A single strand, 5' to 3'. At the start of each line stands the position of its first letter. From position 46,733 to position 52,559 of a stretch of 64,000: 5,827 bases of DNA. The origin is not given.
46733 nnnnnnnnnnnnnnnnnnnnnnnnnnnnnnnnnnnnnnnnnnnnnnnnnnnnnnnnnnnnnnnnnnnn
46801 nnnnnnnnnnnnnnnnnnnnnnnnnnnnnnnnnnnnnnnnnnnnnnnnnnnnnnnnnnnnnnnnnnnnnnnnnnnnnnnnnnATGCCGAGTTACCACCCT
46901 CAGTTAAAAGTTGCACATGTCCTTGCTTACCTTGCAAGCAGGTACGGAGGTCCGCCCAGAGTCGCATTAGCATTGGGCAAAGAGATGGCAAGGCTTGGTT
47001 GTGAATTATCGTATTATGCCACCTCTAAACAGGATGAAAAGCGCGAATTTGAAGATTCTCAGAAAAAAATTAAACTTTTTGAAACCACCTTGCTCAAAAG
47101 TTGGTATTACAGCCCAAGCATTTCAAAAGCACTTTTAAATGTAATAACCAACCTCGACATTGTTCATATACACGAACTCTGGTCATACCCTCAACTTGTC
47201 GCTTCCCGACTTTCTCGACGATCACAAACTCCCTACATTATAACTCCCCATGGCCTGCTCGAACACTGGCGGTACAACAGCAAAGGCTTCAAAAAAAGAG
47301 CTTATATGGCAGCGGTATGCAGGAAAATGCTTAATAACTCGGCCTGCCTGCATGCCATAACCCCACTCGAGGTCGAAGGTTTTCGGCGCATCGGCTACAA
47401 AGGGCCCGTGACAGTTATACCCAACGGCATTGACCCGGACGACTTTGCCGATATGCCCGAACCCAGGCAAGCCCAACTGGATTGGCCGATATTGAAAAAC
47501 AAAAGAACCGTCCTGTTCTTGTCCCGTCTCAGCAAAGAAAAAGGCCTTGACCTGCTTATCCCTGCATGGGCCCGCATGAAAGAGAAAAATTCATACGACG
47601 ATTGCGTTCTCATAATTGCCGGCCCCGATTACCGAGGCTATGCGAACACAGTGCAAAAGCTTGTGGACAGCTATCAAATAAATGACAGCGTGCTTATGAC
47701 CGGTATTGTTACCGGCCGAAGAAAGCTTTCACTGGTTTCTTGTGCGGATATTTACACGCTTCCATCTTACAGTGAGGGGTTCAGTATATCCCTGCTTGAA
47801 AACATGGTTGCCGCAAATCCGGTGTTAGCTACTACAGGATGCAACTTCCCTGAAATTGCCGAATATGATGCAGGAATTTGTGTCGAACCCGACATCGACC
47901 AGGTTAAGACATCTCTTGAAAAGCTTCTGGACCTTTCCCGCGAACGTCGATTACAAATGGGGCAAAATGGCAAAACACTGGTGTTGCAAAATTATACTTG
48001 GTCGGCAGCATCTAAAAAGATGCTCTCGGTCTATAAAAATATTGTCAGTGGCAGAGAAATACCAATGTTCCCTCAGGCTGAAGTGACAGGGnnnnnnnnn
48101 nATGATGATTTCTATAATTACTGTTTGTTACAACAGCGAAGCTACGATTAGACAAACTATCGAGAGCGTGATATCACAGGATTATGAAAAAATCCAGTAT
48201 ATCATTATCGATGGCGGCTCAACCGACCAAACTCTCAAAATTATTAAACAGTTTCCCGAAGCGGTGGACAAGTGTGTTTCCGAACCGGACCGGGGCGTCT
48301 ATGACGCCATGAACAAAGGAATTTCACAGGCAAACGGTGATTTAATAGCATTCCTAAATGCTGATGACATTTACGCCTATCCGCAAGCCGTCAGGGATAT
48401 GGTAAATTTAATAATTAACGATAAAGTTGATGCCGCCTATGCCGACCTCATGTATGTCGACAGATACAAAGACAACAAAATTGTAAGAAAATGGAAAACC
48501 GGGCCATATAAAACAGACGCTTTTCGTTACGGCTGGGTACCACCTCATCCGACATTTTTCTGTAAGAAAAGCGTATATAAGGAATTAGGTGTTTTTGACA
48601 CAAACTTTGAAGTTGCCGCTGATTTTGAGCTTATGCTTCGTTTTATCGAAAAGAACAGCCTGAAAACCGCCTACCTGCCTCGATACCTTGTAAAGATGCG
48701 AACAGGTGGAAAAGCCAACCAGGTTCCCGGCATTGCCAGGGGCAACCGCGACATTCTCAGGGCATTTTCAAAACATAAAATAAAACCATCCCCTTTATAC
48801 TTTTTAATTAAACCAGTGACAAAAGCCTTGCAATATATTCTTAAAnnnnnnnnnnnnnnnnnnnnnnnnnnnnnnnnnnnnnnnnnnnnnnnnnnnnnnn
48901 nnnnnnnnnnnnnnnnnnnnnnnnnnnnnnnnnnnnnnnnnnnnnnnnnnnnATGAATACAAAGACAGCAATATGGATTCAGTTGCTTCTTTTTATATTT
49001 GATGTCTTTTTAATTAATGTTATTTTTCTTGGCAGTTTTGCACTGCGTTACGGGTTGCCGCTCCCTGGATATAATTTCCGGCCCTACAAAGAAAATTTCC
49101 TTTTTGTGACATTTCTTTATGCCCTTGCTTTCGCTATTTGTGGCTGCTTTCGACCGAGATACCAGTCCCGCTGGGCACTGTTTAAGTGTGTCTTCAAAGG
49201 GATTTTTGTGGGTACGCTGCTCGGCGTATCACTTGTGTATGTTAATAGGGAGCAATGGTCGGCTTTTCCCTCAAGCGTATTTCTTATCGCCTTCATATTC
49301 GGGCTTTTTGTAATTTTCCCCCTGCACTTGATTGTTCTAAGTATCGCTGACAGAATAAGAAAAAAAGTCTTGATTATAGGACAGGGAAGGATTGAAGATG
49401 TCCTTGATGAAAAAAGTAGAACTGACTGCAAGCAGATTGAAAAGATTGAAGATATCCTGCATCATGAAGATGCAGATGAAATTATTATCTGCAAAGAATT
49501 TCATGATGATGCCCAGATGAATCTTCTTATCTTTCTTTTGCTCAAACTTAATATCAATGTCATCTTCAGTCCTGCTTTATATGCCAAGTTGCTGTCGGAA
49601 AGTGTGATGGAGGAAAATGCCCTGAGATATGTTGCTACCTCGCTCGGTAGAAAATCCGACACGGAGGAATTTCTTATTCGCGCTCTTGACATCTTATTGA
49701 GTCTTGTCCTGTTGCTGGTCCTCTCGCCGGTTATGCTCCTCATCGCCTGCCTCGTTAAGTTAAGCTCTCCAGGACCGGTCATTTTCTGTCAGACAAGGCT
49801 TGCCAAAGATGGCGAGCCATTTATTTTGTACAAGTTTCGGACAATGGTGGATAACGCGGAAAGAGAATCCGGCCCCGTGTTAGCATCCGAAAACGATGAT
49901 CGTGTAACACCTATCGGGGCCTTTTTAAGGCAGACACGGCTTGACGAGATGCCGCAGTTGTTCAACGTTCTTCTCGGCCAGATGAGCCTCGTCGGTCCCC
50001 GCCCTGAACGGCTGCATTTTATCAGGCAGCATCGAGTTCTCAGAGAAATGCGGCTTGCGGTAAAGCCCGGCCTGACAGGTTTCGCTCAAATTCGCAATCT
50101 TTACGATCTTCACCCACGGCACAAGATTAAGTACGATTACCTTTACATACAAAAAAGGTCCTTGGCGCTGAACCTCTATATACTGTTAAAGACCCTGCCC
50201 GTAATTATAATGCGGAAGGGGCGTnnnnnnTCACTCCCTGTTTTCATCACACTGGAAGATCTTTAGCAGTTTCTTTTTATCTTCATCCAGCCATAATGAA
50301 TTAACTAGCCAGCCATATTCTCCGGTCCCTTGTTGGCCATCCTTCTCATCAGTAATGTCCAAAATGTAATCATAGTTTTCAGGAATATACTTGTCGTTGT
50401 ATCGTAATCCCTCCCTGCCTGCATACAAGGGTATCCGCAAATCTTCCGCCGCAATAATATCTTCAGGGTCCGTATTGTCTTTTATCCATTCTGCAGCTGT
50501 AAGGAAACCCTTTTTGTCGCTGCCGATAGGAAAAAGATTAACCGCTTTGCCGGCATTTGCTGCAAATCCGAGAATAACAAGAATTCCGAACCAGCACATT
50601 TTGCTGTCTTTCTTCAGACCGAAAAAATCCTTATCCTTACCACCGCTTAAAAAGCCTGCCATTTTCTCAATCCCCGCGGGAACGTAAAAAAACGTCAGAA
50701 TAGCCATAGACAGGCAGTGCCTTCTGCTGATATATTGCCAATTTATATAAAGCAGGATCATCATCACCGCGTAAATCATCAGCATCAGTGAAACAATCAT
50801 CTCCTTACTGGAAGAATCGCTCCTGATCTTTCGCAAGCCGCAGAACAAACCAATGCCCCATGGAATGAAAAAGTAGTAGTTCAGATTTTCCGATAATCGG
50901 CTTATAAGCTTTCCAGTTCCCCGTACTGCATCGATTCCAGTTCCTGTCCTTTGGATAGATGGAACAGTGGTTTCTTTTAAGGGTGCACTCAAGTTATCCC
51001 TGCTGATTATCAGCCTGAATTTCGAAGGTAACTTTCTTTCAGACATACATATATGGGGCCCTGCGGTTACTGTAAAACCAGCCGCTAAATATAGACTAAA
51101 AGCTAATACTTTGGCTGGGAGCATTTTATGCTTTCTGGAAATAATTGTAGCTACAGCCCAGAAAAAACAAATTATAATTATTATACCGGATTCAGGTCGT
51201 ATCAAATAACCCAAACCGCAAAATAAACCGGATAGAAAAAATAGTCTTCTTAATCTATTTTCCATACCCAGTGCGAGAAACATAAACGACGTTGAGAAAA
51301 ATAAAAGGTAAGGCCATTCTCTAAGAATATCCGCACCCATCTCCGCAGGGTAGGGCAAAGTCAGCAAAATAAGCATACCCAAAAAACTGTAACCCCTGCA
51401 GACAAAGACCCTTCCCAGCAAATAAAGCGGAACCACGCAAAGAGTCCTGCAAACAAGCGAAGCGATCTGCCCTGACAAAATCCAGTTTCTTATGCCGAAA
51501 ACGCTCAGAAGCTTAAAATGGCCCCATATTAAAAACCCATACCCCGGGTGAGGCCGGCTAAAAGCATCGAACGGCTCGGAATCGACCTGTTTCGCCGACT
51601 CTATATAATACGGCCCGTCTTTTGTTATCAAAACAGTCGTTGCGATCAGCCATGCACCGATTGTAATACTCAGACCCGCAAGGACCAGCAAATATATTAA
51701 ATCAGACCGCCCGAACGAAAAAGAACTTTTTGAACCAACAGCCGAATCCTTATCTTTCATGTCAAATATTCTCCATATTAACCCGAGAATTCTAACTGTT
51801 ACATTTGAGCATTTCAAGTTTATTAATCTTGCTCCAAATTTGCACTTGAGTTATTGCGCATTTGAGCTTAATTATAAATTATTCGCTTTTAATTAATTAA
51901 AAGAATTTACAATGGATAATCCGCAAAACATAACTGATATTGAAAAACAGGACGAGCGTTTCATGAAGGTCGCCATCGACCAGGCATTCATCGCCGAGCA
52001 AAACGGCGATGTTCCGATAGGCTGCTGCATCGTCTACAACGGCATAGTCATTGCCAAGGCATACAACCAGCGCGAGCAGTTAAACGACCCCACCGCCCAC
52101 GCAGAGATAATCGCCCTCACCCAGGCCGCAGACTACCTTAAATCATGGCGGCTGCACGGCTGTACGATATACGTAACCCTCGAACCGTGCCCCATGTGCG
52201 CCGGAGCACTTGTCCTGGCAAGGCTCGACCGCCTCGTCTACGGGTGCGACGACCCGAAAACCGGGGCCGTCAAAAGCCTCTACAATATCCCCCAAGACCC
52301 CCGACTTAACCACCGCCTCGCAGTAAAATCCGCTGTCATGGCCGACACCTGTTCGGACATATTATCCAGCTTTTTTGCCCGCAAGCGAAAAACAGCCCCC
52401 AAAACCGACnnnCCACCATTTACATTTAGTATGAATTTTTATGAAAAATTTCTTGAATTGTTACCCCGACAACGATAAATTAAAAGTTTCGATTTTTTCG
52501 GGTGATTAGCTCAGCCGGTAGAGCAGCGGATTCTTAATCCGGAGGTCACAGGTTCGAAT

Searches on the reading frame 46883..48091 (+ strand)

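Call 10: search_protein_families(library=pfam, proteins=[window:46883-48091:+], max_evalue=0.00001)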
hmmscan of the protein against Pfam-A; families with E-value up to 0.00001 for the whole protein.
window:46883-48091:+ (403 aa): 5 families
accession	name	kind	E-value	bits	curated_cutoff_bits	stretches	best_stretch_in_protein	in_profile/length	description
PF00534.26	Glycos_transf_1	-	1.9e-29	102.8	26.4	1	203-364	11-170/172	Glycosyl transferases group 1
PF13692.12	Glyco_trans_1_4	-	1.7e-22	80.6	27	1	208-350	2-141/142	Glycosyl transferases group 1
PF13439.12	Glyco_transf_4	-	2e-22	80.4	28.5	1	21-186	1-169/170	Glycosyltransferase Family 4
PF13579.12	Glyco_trans_4_4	-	3.1e-18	67.1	29.7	1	22-182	1-158/158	Glycosyl transferase 4-like domain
PF20706.3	GT4-conflict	-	4.3e-06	26.4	26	0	192-319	187-313/385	Family 4 Glycosyltransferase in conflict systems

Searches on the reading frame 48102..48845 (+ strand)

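Call 10: search_protein_families(library=pfam, proteins=[window:48102-48845:+], max_evalue=0.00001)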
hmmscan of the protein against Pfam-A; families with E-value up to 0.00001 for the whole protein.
window:48102-48845:+ (248 aa): 3 families
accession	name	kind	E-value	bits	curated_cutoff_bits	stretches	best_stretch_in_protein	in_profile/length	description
PF00535.33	Glycos_transf_2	-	4.9e-29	101.9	23.3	1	4-154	1-156/168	Glycosyl transferase family 2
PF10111.15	Glyco_tranf_2_2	-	2.7e-12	47.2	27.3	1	5-183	2-201/276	Glycosyltransferase like family 2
PF13641.12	Glyco_tranf_2_3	-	7.8e-11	42.9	27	1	3-198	3-210/230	Glycosyltransferase like family 2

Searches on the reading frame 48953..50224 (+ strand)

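Call 10: search_protein_families(library=pfam, proteins=[window:48953-50224:+], max_evalue=0.00001)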
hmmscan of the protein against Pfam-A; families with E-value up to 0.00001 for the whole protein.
window:48953-50224:+ (424 aa): 1 family
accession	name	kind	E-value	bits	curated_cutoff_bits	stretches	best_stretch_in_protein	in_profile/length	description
PF02397.22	Bac_transf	-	7e-62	208.6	27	1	243-419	2-178/179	Bacterial sugar transferase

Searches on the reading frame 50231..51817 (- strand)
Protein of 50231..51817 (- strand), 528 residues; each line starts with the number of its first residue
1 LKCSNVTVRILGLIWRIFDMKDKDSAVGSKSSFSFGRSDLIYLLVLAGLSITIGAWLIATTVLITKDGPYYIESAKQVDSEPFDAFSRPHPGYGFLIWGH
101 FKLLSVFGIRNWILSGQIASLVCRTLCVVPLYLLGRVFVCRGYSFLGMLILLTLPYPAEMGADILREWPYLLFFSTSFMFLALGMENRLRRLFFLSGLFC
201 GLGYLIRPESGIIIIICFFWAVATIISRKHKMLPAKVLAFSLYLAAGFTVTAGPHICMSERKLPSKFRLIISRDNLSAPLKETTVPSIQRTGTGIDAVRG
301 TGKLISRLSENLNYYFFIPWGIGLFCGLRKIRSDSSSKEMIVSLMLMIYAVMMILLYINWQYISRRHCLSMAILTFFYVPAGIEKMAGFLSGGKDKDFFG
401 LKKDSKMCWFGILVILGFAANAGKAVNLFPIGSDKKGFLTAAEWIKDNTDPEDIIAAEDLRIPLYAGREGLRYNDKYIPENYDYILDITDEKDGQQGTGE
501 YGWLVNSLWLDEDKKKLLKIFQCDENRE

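Call 10: search_protein_families(library=pfam, proteins=[window:50231-51817:-], max_evalue=0.00001)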
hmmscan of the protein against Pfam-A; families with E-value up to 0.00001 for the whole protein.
window:50231-51817:- (528 aa): 1 family
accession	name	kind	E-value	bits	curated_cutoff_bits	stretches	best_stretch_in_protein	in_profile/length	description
PF13231.12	PMT_2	-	8.2e-08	33.1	26.1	1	91-242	4-153/160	Dolichyl-phosphate-mannose-protein mannosyltransferase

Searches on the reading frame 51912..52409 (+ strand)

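Call 14: search_protein_families(library=pfam, proteins=[window:51912-52409:+], max_evalue=0.00001)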
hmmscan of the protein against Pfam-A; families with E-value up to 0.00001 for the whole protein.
window:51912-52409:+ (166 aa): 2 families
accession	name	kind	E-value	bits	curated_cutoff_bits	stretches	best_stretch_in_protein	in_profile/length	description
PF14437.12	MafB19-deam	-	2.6e-40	138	27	1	14-159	3-142/142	MafB19-like deaminase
PF00383.29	dCMP_cyt_deam_1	-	1.6e-29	102.2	25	1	12-112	2-102/102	Cytidine and deoxycytidylate deaminase zinc-binding region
